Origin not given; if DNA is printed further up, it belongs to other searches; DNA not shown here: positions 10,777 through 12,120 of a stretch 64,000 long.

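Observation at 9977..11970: Tandem QueG/RdhA-superfamily paralogs heading a transport/catabolic operon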

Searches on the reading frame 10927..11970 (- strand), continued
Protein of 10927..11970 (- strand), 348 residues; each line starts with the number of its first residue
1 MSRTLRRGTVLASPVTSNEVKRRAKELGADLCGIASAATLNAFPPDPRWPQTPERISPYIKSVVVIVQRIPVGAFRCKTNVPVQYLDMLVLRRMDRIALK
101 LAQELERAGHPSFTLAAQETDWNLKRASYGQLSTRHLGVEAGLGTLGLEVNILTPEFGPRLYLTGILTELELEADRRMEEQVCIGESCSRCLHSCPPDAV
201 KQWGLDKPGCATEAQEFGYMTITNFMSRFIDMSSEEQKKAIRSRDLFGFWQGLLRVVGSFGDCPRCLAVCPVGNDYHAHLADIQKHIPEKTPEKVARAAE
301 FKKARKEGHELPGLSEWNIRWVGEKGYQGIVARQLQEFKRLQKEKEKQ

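Call 43: search_solved_structures(query=A2, max_evalue=0.01, show_alignments=4)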
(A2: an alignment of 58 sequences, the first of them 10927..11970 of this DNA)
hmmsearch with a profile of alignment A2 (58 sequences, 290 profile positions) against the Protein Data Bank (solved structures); distinct sequences matched with E-value up to 0.01: 32.
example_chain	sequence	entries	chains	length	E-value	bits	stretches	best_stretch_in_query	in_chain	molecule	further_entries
8q4h_A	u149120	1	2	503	1.2e-27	100.1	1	48-211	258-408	Tetrachloroethene reductive dehalogenase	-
5d08_A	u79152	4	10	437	1.1e-24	90.5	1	6-208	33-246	Epoxyqueuosine reductase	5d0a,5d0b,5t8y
4uqu_A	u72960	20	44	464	1.7e-21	80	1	7-205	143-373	TETRACHLOROETHENE REDUCTIVE DEHALOGENASE CATALYTIC SUBUNIT PCEA | TETRACHLOROETHENE REDUCTIVE DEHALOGENASE CATALYTIC SUBUNIT | Tetrachloroethene reductive dehal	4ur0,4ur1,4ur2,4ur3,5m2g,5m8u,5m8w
5d6s_A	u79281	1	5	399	1.8e-20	76.6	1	6-216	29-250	Epoxyqueuosine reductase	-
4ras_A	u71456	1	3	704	6.2e-16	61.7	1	7-208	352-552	Oxidoreductase, NAD-binding/iron-sulfur cluster-binding protein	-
6zxu_A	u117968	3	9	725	7.1e-16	61.5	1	7-208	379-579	Oxidoreductase, NAD-binding/iron-sulfur cluster-binding protein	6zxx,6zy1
6zy0_A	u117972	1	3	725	7.7e-16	61.4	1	7-208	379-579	Oxidoreductase, NAD-binding/iron-sulfur cluster-binding protein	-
9sw6_G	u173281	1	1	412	4.1e-08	36.1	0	164-192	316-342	Polyferredoxin protein MvhB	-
5t5i_G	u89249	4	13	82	5.9e-06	29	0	171-192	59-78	Tungsten formylmethanofuran dehydrogenase subunit fwdG | Tungsten formylmethanofuran dehydrogenase, subunit G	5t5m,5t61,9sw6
7bkb_L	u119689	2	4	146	2.3e-05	27.1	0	168-195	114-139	Formylmethanofuran dehydrogenase, subunit G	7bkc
8e9g_I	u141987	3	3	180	3.2e-05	26.6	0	173-203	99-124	NADH-quinone oxidoreductase subunit I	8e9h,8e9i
9sfi_O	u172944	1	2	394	3.3e-05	26.5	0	173-205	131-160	Ferredoxin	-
9g03_E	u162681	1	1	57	3.5e-05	26.4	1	173-205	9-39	Ferredoxin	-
1bqx_A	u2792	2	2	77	4.6e-05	26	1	170-205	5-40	PROTEIN (FERREDOXIN) | FERREDOXIN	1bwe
5t5i_F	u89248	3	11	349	9.6e-05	25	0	165-204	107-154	Tungsten formylmethanofuran dehydrogenase subunit fwdF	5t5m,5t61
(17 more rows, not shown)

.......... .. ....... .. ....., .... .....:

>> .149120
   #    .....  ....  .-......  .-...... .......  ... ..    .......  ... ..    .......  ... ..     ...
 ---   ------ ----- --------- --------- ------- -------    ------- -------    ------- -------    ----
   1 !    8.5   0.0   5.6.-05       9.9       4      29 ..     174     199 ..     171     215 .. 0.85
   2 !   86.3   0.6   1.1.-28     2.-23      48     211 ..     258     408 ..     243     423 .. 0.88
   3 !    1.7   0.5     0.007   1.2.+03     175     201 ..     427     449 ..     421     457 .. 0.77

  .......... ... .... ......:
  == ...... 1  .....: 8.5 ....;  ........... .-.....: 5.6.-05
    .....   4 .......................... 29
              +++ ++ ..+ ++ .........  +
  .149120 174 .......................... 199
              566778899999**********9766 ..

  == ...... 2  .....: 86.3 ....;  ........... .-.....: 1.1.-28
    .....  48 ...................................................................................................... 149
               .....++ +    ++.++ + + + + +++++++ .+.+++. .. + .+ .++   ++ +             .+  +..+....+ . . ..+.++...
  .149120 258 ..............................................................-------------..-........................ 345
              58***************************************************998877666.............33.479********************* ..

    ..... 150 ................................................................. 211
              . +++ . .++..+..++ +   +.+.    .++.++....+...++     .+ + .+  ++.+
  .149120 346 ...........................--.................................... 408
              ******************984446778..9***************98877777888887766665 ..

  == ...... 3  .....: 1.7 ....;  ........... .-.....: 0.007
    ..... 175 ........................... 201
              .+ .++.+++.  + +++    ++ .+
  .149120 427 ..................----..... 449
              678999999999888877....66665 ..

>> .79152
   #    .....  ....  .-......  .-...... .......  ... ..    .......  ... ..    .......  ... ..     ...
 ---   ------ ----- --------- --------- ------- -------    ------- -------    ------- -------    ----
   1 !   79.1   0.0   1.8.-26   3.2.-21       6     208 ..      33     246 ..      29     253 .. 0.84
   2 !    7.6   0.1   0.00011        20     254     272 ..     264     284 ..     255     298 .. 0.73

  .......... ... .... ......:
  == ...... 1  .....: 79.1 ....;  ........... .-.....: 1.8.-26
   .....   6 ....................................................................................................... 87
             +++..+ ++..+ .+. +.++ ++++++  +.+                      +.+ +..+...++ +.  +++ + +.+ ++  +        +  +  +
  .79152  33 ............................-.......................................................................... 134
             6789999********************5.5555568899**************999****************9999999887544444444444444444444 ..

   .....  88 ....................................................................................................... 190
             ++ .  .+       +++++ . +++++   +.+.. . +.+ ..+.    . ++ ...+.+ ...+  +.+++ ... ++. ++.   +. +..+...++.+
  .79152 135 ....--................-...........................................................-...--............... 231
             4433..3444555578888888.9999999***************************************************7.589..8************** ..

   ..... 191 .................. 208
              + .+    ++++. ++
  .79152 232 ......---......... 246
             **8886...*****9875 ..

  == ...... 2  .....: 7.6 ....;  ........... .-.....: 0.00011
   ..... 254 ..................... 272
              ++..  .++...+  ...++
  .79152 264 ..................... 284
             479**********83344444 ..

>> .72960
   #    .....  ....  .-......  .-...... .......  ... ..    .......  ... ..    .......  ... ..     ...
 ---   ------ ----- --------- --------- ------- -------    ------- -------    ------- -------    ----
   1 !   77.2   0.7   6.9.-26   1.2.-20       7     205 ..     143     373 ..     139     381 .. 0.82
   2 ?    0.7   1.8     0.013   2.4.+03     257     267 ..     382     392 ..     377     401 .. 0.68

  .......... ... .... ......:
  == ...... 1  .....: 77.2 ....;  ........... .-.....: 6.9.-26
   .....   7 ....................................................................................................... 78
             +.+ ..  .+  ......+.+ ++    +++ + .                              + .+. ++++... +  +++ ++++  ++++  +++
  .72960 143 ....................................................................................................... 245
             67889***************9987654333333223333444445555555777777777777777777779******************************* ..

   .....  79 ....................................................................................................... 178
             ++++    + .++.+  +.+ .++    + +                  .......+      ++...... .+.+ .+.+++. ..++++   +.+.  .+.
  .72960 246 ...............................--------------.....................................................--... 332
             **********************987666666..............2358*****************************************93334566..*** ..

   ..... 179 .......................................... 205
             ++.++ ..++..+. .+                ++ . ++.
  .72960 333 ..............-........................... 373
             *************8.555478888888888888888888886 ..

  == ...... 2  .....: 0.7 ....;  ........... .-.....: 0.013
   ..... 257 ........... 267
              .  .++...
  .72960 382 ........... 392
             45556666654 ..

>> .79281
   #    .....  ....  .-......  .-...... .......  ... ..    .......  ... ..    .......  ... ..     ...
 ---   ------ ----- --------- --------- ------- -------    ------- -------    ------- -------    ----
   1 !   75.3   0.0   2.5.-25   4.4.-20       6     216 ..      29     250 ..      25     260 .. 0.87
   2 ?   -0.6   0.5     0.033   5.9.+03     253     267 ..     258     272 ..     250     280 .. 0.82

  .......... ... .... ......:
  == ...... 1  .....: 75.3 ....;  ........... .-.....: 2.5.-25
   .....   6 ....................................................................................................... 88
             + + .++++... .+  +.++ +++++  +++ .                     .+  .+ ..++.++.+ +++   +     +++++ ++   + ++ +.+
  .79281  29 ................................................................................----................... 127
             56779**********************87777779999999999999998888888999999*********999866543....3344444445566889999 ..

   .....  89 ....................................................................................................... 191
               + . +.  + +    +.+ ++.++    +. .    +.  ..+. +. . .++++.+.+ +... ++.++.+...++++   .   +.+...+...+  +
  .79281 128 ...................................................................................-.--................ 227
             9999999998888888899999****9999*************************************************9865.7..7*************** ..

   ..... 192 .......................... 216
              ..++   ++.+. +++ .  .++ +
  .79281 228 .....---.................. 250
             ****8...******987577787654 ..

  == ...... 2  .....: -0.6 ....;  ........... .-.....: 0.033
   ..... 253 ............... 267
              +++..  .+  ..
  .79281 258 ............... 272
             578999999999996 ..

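Call 53: find_encoding_contigs(protein=P0241, flank=8000, max_places=4)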
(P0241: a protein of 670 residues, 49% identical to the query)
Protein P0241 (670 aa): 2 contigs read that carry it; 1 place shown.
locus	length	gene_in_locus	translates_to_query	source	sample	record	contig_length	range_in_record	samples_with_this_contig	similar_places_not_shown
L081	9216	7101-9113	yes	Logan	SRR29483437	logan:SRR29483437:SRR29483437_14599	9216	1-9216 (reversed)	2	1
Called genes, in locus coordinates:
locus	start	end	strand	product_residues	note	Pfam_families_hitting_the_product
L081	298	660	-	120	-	-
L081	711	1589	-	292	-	PF01209:Ubie_methyltran, PF13489:Methyltransf_23, PF08241:Methyltransf_11, PF08242:Methyltransf_12, PF13649:Methyltransf_25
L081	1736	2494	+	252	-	-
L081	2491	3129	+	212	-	PF21347:DUF3108_like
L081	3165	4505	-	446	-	PF00270:DEAD, PF00271:Helicase_C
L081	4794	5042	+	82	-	-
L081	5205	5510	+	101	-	PF01850:PIN (weak)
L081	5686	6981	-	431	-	PF00501:AMP-binding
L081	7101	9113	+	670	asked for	PF13237:Fer4_10 (faint), PF25160:LdpA_Fe-S-bd (faint), PF13484:Fer4_16 (faint)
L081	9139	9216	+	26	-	?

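Call 54: find_encoding_contigs(protein=P0242, flank=8000, max_places=4)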
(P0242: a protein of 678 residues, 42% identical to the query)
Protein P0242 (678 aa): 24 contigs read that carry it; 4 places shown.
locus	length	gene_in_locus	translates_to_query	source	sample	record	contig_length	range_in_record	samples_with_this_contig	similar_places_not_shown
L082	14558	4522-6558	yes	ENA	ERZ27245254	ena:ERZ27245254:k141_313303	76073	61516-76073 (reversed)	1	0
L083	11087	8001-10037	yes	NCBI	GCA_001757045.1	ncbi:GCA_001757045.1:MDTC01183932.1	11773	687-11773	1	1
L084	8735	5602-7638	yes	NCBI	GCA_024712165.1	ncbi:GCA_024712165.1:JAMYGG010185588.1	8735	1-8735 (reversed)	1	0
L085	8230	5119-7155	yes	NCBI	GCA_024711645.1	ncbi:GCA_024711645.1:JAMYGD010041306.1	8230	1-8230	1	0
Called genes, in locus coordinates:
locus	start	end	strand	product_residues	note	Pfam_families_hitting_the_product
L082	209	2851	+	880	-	PF07715:Plug, PF00593:TonB_dep_Rec_b-barrel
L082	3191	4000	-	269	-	PF00378:ECH_1, PF16113:ECH_2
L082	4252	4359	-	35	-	-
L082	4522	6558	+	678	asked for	PF13237:Fer4_10 (faint), PF13484:Fer4_16 (faint)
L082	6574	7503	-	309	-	PF07995:GSDH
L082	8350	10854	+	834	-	PF07715:Plug, PF00593:TonB_dep_Rec_b-barrel, PF14905:OMP_b-brl_3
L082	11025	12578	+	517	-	PF16656:Pur_ac_phosph_N (weak), PF00149:Metallophos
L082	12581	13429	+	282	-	PF13174:TPR_6 (faint), PF13428:TPR_14 (faint), PF07719:TPR_2 (faint), PF13371:TPR_9 (faint), PF13431:TPR_17 (faint), PF14559:TPR_19 (faint), PF00515:TPR_1 (faint), PF13432:TPR_16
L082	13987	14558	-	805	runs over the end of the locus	PF01266:DAO, PF13738:Pyr_redox_3 (faint), PF16350:FAO_M (weak), PF01571:GCV_T, PF08669:GCV_T_C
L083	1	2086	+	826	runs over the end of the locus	PF02837:Glyco_hydro_2_N, PF00703:Glyco_hydro_2, PF02836:Glyco_hydro_2_C, PF16355:DUF4982, PF18565:Glyco_hydro2_C5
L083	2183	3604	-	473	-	PF00144:Beta-lactamase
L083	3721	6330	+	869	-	PF07715:Plug, PF00593:TonB_dep_Rec_b-barrel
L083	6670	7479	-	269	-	PF00378:ECH_1, PF16113:ECH_2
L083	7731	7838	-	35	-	-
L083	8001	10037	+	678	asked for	PF13237:Fer4_10 (faint), PF13484:Fer4_16 (faint)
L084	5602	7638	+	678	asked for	PF13237:Fer4_10 (faint), PF13484:Fer4_16 (faint)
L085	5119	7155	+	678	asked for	PF13237:Fer4_10 (faint), PF13484:Fer4_16 (faint)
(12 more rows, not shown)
